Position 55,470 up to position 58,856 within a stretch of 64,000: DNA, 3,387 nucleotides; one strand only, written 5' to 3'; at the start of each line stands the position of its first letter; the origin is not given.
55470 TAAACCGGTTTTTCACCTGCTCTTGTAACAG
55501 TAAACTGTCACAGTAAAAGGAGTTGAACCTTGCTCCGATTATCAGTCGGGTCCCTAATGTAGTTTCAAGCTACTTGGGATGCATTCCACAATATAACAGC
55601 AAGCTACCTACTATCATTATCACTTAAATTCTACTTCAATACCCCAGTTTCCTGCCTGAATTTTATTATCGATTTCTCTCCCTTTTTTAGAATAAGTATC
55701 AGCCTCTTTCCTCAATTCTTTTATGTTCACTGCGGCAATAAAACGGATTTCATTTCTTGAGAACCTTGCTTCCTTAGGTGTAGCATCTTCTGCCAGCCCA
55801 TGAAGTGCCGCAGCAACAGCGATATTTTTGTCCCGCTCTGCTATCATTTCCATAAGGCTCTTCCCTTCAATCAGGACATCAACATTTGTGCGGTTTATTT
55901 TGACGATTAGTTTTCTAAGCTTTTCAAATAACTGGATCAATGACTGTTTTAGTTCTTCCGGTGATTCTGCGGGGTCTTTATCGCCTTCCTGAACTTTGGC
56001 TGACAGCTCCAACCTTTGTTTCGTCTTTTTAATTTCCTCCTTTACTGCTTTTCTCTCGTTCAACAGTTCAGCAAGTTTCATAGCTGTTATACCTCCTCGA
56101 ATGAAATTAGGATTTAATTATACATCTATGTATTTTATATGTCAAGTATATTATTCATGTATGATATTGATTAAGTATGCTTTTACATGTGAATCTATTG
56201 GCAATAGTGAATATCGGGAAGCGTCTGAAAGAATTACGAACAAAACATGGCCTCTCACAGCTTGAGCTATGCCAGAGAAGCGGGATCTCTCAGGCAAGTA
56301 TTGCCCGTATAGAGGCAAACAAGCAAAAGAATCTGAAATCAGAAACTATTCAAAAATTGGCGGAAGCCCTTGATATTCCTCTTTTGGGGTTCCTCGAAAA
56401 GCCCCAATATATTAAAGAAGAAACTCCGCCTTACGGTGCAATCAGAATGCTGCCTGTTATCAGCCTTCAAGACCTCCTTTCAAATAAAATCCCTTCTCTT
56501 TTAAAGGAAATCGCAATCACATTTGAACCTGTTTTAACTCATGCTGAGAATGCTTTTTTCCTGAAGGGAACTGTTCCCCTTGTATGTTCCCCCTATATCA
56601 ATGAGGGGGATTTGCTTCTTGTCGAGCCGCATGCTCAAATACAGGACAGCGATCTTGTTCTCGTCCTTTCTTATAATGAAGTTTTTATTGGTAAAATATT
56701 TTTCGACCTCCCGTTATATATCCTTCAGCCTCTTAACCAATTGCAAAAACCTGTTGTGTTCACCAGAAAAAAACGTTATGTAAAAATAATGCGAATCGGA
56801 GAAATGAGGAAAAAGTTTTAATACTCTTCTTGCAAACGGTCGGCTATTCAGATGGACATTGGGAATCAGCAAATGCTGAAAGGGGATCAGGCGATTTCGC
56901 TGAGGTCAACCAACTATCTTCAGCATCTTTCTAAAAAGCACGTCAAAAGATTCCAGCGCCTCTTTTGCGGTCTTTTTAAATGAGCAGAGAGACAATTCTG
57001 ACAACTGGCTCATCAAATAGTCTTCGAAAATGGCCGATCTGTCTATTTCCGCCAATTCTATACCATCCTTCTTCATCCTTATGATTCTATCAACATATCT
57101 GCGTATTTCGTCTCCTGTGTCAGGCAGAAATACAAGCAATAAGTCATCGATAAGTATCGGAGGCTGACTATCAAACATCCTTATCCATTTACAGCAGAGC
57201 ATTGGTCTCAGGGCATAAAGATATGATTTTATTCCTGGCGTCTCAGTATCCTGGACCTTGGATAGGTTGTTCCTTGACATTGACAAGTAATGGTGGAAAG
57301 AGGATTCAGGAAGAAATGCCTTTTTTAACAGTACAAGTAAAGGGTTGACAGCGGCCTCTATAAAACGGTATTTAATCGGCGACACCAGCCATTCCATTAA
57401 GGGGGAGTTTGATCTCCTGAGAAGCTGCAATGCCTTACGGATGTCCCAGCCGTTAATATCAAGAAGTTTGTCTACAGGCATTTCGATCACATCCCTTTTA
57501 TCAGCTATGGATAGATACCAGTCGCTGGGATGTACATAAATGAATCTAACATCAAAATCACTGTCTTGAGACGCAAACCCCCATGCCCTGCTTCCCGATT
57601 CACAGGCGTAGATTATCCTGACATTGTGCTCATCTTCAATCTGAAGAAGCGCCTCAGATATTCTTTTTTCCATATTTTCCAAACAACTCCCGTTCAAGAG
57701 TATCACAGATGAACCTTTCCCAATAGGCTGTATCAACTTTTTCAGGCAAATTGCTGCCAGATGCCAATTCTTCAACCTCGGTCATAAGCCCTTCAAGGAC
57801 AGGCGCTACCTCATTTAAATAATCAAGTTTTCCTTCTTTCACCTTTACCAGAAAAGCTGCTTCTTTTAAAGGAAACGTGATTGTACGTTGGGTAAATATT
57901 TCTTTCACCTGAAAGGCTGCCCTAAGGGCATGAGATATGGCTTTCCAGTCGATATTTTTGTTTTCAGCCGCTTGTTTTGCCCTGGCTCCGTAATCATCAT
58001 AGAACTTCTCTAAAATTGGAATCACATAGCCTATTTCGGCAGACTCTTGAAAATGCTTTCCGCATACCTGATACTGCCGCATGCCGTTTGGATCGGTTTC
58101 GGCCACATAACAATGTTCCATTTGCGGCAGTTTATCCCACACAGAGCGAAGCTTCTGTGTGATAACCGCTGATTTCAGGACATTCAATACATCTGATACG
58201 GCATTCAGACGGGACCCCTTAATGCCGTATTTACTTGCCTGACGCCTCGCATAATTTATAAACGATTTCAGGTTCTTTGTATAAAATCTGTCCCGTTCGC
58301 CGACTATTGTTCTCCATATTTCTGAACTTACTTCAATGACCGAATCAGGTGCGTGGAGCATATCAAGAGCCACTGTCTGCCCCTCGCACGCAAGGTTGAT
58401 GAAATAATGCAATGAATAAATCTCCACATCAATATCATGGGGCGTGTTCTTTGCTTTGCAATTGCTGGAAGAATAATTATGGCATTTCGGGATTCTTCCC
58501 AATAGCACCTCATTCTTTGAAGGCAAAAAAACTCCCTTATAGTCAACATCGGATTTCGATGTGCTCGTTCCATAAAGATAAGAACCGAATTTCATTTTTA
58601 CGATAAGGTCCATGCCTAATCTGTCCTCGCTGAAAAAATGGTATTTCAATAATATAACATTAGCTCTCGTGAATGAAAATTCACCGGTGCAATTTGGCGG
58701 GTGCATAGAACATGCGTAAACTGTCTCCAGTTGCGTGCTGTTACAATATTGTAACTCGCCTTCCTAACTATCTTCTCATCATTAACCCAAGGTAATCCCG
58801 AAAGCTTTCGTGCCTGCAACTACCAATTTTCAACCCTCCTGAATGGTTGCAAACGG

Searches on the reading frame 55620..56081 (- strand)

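Call 56: search_protein_families(library=pfam, proteins=[window:55620-56081:-], max_evalue=0.00001)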
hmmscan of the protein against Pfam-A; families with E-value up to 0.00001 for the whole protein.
window:55620-56081:- (153 aa): 1 family
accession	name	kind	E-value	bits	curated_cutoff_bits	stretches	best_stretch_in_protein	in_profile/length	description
PF20935.2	DUF6847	-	6.5e-39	133.6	27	1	10-149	1-140/141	Family of unknown function (DUF6847)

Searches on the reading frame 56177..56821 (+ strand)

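Call 56: search_protein_families(library=pfam, proteins=[window:56177-56821:+], max_evalue=0.00001)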
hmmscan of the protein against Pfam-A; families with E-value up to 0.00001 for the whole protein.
window:56177-56821:+ (214 aa): 4 families
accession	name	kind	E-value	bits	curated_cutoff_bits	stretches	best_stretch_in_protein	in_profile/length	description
PF01381.28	HTH_3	-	2.1e-14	53.7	23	1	17-70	1-53/55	Helix-turn-helix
PF12844.13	HTH_19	-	2.6e-09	37.3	30.2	1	14-68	1-54/64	Helix-turn-helix domain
PF13560.12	HTH_31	-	1.6e-08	35.2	27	1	13-67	2-56/64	Helix-turn-helix domain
PF13443.12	HTH_26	-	1.2e-07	32.3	22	1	16-67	1-52/63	Cro/C1-type HTH DNA-binding domain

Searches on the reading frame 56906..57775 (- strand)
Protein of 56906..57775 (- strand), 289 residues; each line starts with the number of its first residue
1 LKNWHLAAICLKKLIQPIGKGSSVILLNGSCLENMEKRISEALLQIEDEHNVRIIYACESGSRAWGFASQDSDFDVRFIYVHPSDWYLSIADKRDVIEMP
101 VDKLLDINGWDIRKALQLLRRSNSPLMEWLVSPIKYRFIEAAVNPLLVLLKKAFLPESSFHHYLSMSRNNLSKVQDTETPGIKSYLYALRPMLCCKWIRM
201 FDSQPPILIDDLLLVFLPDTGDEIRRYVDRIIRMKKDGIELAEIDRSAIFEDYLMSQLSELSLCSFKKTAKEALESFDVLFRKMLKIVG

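Call 56: search_protein_families(library=pfam, proteins=[window:56906-57775:-], max_evalue=0.00001)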
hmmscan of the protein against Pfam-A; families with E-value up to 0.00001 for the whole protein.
window:56906-57775:- (289 aa): 1 family
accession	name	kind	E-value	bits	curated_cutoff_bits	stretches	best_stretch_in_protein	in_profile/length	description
PF10127.15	RlaP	-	1.1e-75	255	23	1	35-282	1-248/249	RNA repair pathway DNA polymerase beta family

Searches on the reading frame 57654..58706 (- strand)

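Call 56: search_protein_families(library=pfam, proteins=[window:57654-58706:-], max_evalue=0.00001)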
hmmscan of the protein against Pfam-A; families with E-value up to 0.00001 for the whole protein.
window:57654-58706:- (350 aa): 1 family
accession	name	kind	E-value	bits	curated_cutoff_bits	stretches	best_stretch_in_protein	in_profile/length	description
PF10127.15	RlaP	-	1.9e-12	47.8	23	1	31-303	17-195/249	RNA repair pathway DNA polymerase beta family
